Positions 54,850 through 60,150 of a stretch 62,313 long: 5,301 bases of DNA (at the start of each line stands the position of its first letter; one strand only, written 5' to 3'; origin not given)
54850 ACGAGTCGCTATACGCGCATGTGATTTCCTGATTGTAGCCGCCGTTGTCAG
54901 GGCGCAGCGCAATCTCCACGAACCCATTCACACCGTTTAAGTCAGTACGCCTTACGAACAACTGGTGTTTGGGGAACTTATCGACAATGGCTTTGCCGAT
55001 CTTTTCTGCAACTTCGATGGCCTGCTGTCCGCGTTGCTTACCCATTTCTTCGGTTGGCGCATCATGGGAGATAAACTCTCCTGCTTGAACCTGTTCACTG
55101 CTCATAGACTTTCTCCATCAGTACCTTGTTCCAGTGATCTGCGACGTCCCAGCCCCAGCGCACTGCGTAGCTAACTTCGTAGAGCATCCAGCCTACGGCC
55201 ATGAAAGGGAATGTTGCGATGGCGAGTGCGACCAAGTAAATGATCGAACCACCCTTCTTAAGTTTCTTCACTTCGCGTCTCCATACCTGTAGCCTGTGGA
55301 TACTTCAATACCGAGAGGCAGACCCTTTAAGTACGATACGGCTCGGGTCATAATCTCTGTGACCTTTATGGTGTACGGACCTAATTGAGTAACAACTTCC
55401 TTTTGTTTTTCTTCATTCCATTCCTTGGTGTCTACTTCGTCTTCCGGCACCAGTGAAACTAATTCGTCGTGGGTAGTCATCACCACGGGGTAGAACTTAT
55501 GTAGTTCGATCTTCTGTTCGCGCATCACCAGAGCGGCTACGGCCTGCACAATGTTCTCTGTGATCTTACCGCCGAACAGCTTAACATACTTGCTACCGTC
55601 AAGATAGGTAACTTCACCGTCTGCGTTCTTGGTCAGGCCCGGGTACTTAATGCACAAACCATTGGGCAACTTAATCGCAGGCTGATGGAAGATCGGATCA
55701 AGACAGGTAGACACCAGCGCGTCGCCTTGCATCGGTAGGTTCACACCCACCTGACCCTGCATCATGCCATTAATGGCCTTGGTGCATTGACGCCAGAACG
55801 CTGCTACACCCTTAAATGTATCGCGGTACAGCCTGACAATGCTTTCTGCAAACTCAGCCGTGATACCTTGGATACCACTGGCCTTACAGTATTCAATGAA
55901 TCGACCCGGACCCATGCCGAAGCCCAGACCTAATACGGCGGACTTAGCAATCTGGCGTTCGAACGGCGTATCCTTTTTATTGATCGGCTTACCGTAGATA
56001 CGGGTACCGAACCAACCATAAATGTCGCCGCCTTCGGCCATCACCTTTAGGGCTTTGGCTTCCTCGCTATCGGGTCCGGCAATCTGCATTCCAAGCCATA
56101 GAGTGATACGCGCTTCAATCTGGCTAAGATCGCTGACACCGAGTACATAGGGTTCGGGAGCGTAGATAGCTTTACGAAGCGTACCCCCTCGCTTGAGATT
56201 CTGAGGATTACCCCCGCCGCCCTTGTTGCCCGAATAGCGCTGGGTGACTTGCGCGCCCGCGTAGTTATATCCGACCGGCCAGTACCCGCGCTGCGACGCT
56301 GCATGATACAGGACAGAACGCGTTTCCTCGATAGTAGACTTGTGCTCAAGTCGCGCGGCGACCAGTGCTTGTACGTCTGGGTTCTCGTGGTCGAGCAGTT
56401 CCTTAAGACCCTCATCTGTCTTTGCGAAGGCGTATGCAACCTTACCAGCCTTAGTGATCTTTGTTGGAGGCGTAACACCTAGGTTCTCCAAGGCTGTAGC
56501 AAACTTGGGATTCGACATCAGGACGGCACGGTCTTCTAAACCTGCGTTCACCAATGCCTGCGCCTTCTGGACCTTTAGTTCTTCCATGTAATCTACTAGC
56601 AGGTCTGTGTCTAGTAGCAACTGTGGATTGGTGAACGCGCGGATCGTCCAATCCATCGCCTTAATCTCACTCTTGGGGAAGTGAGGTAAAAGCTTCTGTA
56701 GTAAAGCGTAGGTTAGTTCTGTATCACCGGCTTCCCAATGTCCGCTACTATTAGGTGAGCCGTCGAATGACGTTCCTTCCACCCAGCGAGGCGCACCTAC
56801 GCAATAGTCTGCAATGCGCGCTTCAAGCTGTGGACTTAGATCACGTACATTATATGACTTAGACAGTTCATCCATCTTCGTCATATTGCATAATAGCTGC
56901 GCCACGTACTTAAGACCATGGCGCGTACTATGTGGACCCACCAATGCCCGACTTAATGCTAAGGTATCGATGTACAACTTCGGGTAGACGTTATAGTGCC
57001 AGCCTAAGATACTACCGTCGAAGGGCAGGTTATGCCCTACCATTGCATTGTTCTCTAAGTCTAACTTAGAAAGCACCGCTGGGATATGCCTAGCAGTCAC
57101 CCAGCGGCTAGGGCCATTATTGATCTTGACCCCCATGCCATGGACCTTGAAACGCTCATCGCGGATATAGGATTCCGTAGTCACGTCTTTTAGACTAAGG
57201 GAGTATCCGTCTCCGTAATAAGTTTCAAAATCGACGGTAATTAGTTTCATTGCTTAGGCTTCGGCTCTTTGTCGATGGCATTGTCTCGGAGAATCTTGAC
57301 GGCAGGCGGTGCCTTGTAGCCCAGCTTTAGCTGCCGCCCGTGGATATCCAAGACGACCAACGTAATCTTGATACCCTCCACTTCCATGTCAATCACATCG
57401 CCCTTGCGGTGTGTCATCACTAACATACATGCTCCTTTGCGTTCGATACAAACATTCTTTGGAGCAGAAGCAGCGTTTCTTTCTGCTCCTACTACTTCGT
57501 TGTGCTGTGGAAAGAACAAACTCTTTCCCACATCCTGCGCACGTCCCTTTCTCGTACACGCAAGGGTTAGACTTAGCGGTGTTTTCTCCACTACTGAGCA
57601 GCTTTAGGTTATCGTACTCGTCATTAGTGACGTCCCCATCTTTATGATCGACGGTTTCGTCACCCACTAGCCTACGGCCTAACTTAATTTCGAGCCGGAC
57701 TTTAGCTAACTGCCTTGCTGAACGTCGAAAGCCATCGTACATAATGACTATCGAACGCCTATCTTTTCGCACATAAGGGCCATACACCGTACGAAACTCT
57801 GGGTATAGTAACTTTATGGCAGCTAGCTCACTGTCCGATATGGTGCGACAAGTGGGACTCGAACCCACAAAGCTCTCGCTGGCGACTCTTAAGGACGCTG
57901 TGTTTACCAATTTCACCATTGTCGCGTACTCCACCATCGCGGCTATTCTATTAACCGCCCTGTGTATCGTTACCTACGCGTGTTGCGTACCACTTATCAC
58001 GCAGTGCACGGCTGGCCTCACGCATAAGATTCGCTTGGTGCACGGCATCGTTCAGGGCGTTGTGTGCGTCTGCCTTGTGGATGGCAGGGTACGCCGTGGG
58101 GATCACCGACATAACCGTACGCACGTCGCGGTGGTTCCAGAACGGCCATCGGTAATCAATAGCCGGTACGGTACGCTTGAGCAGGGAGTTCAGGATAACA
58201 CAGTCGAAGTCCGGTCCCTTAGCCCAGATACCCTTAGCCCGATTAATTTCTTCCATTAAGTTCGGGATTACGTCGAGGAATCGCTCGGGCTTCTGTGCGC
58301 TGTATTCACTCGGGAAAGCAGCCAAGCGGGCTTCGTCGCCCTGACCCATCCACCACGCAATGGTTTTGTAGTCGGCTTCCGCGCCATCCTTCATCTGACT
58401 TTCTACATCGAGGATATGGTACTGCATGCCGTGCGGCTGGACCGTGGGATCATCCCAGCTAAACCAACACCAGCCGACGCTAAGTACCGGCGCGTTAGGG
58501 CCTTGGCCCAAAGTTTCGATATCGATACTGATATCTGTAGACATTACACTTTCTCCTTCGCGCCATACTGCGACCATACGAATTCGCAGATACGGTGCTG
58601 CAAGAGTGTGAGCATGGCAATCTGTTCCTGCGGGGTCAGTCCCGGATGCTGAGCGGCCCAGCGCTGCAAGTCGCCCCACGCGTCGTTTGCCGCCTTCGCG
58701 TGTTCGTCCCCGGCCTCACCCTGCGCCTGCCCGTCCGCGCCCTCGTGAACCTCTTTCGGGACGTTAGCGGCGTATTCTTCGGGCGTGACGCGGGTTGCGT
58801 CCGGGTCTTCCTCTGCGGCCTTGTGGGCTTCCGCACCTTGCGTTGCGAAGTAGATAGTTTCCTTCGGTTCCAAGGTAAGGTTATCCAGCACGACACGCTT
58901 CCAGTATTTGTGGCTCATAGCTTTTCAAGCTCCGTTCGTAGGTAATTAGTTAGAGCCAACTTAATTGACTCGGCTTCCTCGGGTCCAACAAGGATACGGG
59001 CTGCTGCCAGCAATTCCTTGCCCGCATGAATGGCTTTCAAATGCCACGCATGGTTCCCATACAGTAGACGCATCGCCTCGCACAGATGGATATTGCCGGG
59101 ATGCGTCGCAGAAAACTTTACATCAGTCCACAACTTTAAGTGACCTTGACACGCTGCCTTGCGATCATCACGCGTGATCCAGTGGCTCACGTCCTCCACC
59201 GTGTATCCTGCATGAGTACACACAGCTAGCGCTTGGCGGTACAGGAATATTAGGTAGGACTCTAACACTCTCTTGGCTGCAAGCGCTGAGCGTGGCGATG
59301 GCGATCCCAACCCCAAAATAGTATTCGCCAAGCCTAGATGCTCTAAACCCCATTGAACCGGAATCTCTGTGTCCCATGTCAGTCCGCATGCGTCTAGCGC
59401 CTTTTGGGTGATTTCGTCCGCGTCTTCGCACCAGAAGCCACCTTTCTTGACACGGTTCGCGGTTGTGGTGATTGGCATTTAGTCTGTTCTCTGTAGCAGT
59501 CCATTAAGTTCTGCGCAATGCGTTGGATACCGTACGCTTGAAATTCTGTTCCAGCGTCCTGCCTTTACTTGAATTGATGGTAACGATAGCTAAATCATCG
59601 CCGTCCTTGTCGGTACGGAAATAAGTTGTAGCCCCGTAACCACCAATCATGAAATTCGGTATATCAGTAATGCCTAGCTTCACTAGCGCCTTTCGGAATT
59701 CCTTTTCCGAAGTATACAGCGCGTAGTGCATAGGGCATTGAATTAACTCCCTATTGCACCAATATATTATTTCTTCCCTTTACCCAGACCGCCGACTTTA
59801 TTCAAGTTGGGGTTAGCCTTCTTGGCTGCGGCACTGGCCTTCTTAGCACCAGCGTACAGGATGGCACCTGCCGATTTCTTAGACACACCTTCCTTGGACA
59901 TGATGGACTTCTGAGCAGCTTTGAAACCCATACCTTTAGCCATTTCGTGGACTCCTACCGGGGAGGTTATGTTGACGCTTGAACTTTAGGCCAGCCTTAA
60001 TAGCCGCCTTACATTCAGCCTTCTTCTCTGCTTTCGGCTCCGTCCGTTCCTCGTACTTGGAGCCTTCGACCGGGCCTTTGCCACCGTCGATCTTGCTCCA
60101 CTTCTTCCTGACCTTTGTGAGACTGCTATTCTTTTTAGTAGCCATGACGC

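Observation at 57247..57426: Phage-encoded CsrA/RsmA homologue translationally coupled to the DNA polymerase gene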

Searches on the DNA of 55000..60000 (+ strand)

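Call 6: search_dna_similar(query=window:55000-60000:+, collection=phages, mode=near, max_rows=25)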
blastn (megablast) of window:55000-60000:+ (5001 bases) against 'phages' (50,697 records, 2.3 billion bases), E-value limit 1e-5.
No match.

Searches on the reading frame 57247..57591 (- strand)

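Call 3: search_protein_families(library=pfam, proteins=[window:57247-57591:-], max_evalue=1)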
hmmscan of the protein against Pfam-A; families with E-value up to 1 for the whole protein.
window:57247-57591:- (114 aa): 2 families
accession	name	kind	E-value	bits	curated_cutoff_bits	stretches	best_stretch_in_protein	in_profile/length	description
PF02599.21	CsrA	-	6.6e-10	39.2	27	1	56-108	1-50/53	Global regulator protein family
PF02933.23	CDC48_2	-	0.076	13.1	22.4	1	63-114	21-63/64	Cell division protein 48 (CDC48), domain 2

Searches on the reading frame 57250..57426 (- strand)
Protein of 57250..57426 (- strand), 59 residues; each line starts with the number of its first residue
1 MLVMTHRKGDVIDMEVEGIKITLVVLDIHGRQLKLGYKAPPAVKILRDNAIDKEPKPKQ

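Call 3: search_protein_families(library=pfam, proteins=[window:57250-57426:-], max_evalue=1)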
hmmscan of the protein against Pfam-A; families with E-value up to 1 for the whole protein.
seq(59 aa): 2 families
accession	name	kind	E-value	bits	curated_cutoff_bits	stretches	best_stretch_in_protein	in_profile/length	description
PF02599.21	CsrA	-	1.3e-09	38.3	27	1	1-53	1-50/53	Global regulator protein family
PF02933.23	CDC48_2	-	0.012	15.6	22.4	1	8-59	21-63/64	Cell division protein 48 (CDC48), domain 2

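Call 4: search_protein_families(library=phrogs, proteins=[window:57250-57426:-], max_evalue=1)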
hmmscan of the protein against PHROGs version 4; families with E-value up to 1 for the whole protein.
seq(59 aa): 4 families
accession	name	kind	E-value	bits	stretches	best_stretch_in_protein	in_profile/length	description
phrog_9500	-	transcription regulation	4.1e-06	27.7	1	1-49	1-46/65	CsrA-like regulator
phrog_31572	-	unknown function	6e-06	27.2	1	1-52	1-49/105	-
phrog_5527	-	transcription regulation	2.1e-05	25.6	1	1-49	1-46/123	transcriptional regulator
phrog_2482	-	unknown function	0.046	14.8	1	1-51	1-48/61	-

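Call 5: search_protein_families(library=ncbifam, proteins=[window:57250-57426:-], max_evalue=10)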
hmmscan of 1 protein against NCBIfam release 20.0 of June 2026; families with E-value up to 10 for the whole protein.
seq(59 aa): 3 families
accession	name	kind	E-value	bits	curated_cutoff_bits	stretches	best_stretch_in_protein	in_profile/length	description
NF002469.0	PRK01712.1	equivalog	4.3e-08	33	73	1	1-49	1-46/65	carbon storage regulator CsrA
TIGR00202.1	csrA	equivalog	1e-06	28.8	70.1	1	1-49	1-46/69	carbon storage regulator CsrA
NF001844.0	PRK00568.1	equivalog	0.0038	17.3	106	1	1-49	1-46/76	carbon storage regulator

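Call 7: search_dna_similar(query=window:57250-57426:-, collection=phages, mode=protein, max_rows=40, max_evalue=0.001)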
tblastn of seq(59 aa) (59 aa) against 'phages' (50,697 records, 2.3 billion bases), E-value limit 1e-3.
No match.

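Call 11: find_homologous_proteins(query=window:57250-57426:-, max_evalue=0.001)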
Query seq(59 aa) (59 aa): 1 proteins with E <= 0.001 among 1 candidates.
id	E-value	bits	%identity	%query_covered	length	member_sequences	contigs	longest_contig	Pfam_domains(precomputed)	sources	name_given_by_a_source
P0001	1.2e-30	121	100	100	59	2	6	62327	PF02599.22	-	-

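Call 20: search_protein_representatives(protein=window:57250-57426:-)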
Query: 59 residues. Proteins with E-value up to 0.001 (for the whole library): 67; up to 1e-10: 1; up to 1e-30: 1. The best 67 are listed.
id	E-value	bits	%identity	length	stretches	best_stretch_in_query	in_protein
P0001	3.9e-31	120.6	100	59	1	1-59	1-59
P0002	7.0e-07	44.8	45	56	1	1-56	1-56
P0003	8.0e-07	44.6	35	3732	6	7-50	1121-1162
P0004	1.2e-06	44.0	35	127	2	1-53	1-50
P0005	1.8e-06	43.5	40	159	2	1-52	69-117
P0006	5.6e-06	41.9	43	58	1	1-49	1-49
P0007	1.2e-05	41.0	43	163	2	1-53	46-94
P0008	1.2e-05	40.9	34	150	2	1-49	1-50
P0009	1.5e-05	40.6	42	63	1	1-57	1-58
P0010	3.2e-05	39.6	35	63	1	1-52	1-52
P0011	3.2e-05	39.6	38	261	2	1-51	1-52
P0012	3.2e-05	39.6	38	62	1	1-56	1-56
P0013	3.2e-05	39.6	44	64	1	1-55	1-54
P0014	3.6e-05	39.4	38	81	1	1-53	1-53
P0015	3.6e-05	39.4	41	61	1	1-56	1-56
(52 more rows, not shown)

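Call 23: search_solved_structures(query=window:57250-57426:-, max_evalue=1, show_alignments=3)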
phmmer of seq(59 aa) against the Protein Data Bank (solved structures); distinct sequences matched with E-value up to 1: 13.
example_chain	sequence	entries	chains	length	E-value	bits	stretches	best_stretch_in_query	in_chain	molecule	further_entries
1y00_A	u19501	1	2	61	0.00061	23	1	1-50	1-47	Carbon storage regulator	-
7yr6_E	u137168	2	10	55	0.00063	23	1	1-53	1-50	Translational regulator CsrA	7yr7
2bti_A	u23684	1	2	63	0.00068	22.9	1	1-50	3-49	CARBON STORAGE REGULATOR HOMOLOG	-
5z38_F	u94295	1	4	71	0.001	22.4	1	1-50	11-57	wild type CsrA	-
1vpz_A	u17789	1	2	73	0.001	22.3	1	1-56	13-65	Carbon storage regulator homolog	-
5z38_E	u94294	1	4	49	0.0029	20.9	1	1-46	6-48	Truncated-CsrA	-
2jpp_A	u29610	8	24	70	0.003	20.9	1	1-49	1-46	Translational repressor | Carbon storage regulator homolog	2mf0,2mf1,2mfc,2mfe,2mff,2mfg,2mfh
4k59_A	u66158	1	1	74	0.01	19.2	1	20-50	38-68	RNA BINDING PROTEIN RsmF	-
4kji_A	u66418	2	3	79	0.012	18.9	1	20-50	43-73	RsmN, a RNA-binding protein of Regulator of Secondary Metabolism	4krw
5dmb_D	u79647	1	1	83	0.069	16.6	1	3-48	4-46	Carbon storage regulator homolog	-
3wkl_A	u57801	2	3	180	0.49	13.9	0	11-42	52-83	Putative Zinc Metalloprotease AQ_1964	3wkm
6akq_A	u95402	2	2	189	0.78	13.3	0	11-42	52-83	PDZ tandem fragment of A. aeolicus site-2 protease homolog with the PA tag insertion | PDZ tandem fragment with PA tag insertion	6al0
6icf_A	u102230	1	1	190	0.79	13.3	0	11-42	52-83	Putative zinc metalloprotease aq_1964,Putative zinc metalloprotease aq_1964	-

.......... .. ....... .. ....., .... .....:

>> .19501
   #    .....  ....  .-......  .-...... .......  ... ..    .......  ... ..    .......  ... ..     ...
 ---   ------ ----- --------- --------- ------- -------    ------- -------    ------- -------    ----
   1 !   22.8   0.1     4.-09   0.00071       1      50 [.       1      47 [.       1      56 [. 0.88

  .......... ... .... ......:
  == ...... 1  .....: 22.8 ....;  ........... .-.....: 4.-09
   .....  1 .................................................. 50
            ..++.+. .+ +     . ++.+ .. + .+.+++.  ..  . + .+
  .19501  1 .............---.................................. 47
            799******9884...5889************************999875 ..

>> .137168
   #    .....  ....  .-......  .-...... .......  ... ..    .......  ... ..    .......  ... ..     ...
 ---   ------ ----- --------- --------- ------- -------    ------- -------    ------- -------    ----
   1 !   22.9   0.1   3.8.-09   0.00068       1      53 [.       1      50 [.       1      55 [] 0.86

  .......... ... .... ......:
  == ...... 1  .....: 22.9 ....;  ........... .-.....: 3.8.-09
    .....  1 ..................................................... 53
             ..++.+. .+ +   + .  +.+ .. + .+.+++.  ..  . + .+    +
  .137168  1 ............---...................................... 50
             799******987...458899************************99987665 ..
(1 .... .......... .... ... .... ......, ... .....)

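Call 25: find_encoding_contigs(protein=window:57250-57426:-, flank=4000, max_places=6)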
Protein seq(59 aa) (59 aa): 11 contigs read that carry it; 3 places shown.
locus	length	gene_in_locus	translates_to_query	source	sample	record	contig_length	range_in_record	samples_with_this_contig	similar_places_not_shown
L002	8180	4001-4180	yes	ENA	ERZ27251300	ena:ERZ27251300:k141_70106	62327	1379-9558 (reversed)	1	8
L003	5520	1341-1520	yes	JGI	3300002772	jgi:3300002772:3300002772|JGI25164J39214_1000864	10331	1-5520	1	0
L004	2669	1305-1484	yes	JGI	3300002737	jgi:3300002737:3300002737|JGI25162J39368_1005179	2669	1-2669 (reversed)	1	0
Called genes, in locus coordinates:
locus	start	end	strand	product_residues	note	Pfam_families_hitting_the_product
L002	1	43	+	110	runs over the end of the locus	-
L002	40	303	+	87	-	-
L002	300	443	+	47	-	-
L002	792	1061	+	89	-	-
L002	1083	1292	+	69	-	-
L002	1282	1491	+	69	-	-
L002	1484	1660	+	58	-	-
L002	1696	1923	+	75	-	-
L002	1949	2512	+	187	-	-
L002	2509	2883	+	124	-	-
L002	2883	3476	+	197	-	PF16473:Rv2179c-like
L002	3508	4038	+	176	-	-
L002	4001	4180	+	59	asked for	PF02599:CsrA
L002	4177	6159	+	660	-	PF00476:DNA_pol_A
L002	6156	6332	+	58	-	-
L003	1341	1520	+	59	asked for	PF02599:CsrA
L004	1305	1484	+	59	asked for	PF02599:CsrA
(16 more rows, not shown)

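Call 44: predict_structure(alignment_id=A2)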
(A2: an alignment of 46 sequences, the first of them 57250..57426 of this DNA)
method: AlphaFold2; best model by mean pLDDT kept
length: 59 residues; sequences in the alignment: 46
mean_pLDDT: 86.4   pTM: 0.63
mean pLDDT of the five models: 86.4, 85.8, 82.9, 81.5, 81.4
residues with pLDDT >= 90: 39; 70-90: 9; 50-70: 11; < 50: 0
segments of 3 or more residues with pLDDT < 50: none
pLDDT, mean of each block of 10 residues (from residue 1): 93 95 96 94 80 57
secondary structure, 60 per line:
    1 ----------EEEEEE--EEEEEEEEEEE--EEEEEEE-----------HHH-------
elements in order: E11-16 E19-29 E32-38

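Call 47: fold_search(model_id=the predicted structure, library=pdb)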
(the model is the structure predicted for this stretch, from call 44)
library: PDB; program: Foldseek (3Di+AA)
matches with E <= 10: 129; with E <= 0.001: 0
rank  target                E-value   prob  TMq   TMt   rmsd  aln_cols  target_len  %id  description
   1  5z38_F                6.5e-03  1.00  0.64  0.65   2.5        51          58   29  Crystal structure of CsrA bound to CesT (released 2018-04-04)
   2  1vpz_A                1.1e-02  1.00  0.64  0.66   2.4        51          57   31  Crystal structure of a putative carbon storage regulator protein (csra, pa0905) from pseudomonas aeruginosa at 2.05 A  (released 2004-12-14)
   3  2jpp_MODEL_1_A        1.2e-02  1.00  0.63  0.69   2.4        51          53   27  Structural basis of RsmA/CsrA RNA recognition: Structure of RsmE bound to the Shine-Dalgarno sequence of hcnA  (released 2007-08-21)
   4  1vpz_B                1.5e-02  1.00  0.64  0.67   2.4        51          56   31  Crystal structure of a putative carbon storage regulator protein (csra, pa0905) from pseudomonas aeruginosa at 2.05 A  (released 2004-12-14)
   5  5z38_H                1.6e-02  1.00  0.69  0.72   2.2        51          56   31  Crystal structure of CsrA bound to CesT (released 2018-04-04)
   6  5z38_J                1.6e-02  1.00  0.63  0.67   2.5        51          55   29  Crystal structure of CsrA bound to CesT (released 2018-04-04)
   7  2mfc_MODEL_1_A        1.9e-02  1.00  0.67  0.67   2.2        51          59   29  Csr/Rsm protein-RNA recognition - A molecular affinity ruler: RsmZ(SL1)/RsmE(dimer) 2:1 complex (released 2014-02-26)
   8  2bti_B                1.9e-02  1.00  0.64  0.66   2.3        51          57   29  Structure-function studies of the RmsA CsrA post-transcriptional global regulator protein family reveals a class of RN (released 2006-01-04)
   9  5dmb_D                2.4e-02  1.00  0.63  0.53   2.5        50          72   34  Crystal structure of a translational regulator bound to a flagellar assembly factor (released 2016-08-24)
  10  2bti_A                2.7e-02  1.00  0.70  0.71   2.2        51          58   31  Structure-function studies of the RmsA CsrA post-transcriptional global regulator protein family reveals a class of RN (released 2006-01-04)
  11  5z38_L                3.1e-02  1.00  0.62  0.67   2.4        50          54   28  Crystal structure of CsrA bound to CesT (released 2018-04-04)
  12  5z38_I                6.6e-02  1.00  0.52  0.69   2.2        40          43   32  Crystal structure of CsrA bound to CesT (released 2018-04-04)
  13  5z38_E                8.6e-02  1.00  0.57  0.80   1.9        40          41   35  Crystal structure of CsrA bound to CesT (released 2018-04-04)
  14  7yr6_B                1.0e-01  0.99  0.60  0.64   4.6        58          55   33  Cryo-EM structure of Pseudomonas aeruginosa RsmZ RNA in complex with two RsmA protein dimers (released 2023-05-17)
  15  8qfa_MODEL_1_A        9.4e-01  0.14  0.29  0.20   4.8        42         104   19  Solution structure of the extreme C-terminus of the Bordetella pertussis filamentous hemagglutinin prodomain (released 2024-09-11)
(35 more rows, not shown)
